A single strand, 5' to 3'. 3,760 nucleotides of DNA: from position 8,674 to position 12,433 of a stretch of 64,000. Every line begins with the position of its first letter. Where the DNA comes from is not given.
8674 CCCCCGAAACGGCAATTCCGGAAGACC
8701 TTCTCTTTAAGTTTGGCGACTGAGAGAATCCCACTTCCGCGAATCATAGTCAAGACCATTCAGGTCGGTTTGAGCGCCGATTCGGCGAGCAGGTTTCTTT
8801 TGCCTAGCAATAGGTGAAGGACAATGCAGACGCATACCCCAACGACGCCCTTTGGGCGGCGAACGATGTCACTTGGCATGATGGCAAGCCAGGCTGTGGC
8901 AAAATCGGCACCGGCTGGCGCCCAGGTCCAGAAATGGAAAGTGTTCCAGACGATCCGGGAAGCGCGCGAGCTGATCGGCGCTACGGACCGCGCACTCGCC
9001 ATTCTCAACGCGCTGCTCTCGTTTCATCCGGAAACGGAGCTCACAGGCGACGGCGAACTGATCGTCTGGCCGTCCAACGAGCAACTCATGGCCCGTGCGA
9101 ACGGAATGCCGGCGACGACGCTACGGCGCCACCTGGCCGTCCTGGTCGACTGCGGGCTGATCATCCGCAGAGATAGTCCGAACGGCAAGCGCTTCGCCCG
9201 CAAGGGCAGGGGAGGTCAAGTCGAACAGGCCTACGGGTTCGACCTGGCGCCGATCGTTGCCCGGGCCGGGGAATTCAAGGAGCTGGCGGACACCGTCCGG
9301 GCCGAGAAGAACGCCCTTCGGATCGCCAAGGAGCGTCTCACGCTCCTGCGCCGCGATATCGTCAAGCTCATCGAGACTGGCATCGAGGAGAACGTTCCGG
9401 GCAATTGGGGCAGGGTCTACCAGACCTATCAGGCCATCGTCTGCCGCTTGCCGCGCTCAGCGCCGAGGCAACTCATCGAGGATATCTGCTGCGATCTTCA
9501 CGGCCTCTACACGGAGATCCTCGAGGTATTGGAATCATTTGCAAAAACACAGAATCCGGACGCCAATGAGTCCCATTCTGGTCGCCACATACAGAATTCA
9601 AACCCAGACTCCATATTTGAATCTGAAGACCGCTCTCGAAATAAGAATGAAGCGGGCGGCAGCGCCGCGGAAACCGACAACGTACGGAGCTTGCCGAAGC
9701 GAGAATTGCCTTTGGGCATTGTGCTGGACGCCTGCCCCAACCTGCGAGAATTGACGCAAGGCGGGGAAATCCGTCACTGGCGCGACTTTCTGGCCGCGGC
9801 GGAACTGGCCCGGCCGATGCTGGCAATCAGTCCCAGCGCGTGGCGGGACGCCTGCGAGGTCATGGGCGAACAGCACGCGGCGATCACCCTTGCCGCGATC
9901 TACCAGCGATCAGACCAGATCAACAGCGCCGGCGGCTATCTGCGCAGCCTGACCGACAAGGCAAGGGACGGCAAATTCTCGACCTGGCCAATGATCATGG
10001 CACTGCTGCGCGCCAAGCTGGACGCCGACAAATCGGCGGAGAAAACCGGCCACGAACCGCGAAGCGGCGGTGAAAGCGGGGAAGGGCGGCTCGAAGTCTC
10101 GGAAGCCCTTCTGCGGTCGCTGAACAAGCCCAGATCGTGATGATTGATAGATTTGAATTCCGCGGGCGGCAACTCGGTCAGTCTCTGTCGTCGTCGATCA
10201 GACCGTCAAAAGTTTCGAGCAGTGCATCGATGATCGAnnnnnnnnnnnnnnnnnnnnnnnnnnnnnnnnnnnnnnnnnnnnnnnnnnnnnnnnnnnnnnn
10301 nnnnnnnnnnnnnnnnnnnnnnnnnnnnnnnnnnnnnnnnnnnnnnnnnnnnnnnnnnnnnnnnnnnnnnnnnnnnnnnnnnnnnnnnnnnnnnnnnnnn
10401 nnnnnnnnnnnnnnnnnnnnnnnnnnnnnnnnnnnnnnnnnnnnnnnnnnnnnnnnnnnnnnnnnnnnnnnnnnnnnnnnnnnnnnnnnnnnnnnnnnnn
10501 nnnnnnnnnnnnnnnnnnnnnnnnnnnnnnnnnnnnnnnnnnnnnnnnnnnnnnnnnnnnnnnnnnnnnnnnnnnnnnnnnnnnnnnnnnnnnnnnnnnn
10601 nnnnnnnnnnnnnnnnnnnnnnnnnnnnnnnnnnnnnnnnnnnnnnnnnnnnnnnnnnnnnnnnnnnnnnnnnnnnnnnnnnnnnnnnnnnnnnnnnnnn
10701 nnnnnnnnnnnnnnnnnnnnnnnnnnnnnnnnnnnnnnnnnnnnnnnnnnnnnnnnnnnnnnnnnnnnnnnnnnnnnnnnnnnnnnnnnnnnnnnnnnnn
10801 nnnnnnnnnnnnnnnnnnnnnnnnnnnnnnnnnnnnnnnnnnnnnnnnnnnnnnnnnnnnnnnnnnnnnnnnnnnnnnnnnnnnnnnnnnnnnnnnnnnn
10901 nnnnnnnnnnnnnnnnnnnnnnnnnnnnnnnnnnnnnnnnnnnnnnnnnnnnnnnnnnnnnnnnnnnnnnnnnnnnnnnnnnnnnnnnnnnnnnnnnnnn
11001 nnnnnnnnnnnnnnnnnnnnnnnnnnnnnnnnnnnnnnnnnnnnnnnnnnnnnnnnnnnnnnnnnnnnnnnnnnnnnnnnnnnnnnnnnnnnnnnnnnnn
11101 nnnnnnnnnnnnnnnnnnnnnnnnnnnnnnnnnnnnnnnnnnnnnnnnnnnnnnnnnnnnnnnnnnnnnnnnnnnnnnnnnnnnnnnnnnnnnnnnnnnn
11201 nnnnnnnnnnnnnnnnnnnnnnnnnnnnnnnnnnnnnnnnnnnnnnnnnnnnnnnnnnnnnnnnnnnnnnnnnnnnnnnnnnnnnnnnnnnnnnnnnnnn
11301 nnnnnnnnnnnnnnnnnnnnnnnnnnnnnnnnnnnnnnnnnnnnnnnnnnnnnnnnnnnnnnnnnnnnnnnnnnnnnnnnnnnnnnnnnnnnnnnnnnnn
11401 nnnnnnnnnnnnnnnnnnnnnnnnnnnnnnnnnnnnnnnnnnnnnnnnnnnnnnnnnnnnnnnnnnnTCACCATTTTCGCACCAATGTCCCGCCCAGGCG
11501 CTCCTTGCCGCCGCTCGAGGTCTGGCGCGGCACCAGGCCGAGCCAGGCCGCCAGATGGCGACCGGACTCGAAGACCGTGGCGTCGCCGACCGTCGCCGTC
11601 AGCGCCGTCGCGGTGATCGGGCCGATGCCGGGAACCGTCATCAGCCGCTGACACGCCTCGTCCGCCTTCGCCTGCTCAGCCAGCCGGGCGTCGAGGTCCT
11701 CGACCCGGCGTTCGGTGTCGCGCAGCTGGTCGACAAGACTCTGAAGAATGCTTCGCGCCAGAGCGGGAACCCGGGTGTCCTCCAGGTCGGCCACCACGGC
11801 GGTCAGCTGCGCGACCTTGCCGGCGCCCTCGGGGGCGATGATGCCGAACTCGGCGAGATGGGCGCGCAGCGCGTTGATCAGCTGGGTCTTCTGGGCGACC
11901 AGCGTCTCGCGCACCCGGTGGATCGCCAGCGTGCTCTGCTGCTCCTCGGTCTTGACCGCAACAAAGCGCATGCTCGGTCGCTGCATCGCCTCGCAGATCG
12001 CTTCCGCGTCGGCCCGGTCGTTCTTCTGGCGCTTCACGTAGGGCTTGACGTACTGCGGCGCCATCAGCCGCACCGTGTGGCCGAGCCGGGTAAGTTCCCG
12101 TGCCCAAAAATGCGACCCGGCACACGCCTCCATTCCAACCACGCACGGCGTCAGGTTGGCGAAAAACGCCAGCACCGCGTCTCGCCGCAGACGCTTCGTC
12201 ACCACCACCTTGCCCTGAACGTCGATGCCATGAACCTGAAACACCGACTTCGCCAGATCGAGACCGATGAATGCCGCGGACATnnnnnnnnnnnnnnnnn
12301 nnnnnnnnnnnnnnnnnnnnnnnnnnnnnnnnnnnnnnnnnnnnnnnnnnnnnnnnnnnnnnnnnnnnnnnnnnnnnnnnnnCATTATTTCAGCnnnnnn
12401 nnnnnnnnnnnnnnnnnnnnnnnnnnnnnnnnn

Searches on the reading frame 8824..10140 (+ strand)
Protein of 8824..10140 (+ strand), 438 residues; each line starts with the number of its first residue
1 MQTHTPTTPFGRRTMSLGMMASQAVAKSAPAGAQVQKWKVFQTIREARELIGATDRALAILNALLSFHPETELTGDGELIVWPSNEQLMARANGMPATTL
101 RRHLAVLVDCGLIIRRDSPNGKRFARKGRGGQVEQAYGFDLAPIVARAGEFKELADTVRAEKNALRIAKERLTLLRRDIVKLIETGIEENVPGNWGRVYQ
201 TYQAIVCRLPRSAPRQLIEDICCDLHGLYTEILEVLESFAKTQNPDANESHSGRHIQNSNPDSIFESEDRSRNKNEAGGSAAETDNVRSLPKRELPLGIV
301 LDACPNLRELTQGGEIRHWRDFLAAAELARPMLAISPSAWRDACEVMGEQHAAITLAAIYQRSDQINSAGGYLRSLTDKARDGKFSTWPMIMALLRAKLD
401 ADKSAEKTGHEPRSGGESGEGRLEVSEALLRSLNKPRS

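Call 3: search_protein_families(library=pfam, proteins=[window:8824-10140:+], max_evalue=0.01)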
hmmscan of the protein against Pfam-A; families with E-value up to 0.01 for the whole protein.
window:8824-10140:+ (438 aa): 4 families
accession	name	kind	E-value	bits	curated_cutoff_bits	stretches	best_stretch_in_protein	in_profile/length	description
PF03428.19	RP-C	-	9.2e-71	237.7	24.4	1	13-186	1-174/175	Replication protein C N-terminal domain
PF11800.13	RP-C_C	-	1.7e-41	141.1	32.6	1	296-396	1-101/102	Replication protein C C-terminal region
PF09339.16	HTH_IclR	-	9.4e-05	22.6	22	0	90-113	25-48/52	IclR helix-turn-helix domain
PF12802.13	MarR_2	-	0.00033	21.2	27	1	90-123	27-60/61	MarR family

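Call 79: find_encoding_contigs(protein=window:8824-10140:+, flank=8000, max_places=10)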
Protein window:8824-10140:+ (438 aa): 24 contigs read that carry it; 10 places shown.
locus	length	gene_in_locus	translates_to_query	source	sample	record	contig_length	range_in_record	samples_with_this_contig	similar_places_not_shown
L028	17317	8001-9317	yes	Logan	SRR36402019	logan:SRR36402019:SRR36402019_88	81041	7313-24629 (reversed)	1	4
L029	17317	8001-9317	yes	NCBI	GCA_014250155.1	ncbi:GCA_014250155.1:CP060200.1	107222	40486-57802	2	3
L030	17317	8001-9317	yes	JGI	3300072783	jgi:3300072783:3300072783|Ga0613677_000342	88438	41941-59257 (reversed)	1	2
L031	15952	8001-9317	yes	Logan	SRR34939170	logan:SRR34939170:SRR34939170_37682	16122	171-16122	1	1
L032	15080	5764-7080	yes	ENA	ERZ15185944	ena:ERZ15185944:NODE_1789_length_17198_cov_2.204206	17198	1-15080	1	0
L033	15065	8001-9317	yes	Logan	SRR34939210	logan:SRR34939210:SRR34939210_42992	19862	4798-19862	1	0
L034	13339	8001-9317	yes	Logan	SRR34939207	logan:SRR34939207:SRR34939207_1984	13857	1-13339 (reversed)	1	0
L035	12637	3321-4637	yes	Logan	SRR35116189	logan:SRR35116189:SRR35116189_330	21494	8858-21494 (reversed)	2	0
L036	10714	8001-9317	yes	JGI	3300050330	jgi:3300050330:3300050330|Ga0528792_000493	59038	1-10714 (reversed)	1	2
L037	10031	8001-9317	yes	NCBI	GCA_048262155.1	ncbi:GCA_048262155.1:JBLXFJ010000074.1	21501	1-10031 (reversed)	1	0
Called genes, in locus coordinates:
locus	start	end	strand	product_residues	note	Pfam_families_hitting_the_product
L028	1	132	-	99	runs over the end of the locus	PF05101:VirB3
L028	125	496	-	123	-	PF04956:TrbC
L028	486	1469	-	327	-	PF00437:T2SSE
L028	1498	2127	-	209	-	PF00765:Autoind_synth, PF21926:FeeM (faint)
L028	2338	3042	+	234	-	PF03472:Autoind_bind, PF08281:Sigma70_r4_2, PF00196:GerE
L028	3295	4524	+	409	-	PF02661:Fic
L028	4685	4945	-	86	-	PF05406:WGR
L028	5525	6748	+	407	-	PF00142:Fer4_NifH (faint), PF02374:ArsA_ATPase, PF06564:CBP_BcsQ, PF09140:MipZ (weak), PF10609:ParA (faint), PF13614:AAA_31, PF01656:CbiA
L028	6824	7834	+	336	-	PF02195:ParB_N, PF07506:RepB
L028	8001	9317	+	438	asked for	PF03428:RP-C, PF11800:RP-C_C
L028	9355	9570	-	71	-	-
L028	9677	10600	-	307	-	PF00239:Resolvase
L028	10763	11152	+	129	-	PF09722:Xre_MbcA_ParS_C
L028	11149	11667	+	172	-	PF08808:RES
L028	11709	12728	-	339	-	PF00296:Bac_luciferase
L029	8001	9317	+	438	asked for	PF03428:RP-C, PF11800:RP-C_C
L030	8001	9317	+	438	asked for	PF03428:RP-C, PF11800:RP-C_C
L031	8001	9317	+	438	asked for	PF03428:RP-C, PF11800:RP-C_C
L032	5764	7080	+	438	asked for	PF03428:RP-C, PF11800:RP-C_C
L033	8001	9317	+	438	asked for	PF03428:RP-C, PF11800:RP-C_C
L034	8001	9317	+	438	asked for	PF03428:RP-C, PF11800:RP-C_C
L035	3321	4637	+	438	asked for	PF03428:RP-C, PF11800:RP-C_C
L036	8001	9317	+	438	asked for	PF03428:RP-C, PF11800:RP-C_C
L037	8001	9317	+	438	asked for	PF03428:RP-C, PF11800:RP-C_C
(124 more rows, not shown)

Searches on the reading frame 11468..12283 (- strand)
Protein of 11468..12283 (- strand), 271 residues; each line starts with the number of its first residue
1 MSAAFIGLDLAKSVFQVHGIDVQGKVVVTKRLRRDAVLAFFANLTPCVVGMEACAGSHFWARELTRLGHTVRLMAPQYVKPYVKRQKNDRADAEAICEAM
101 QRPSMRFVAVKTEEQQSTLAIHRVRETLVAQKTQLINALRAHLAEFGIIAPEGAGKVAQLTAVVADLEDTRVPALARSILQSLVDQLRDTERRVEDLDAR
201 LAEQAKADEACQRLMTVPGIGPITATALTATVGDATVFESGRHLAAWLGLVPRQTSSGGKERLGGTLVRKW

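Call 3: search_protein_families(library=pfam, proteins=[window:11468-12283:-], max_evalue=0.01)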
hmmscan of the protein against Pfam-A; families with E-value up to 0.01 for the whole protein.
window:11468-12283:- (271 aa): 4 families
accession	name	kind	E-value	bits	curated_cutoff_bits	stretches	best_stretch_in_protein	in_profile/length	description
PF02371.22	Transposase_20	-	2.1e-18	66.9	21.3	1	211-265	1-55/87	Transposase IS116/IS110/IS902 family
PF01548.23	DEDD_Tnp_IS110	-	3.7e-16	59.7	29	1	6-146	1-153/155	Transposase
PF00633.29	HHH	-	0.0036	17.5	24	0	214-228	13-27/30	Helix-hairpin-helix motif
PF08676.16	MutL_C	-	0.0057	16.8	25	1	127-208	55-137/142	MutL C terminal dimerisation domain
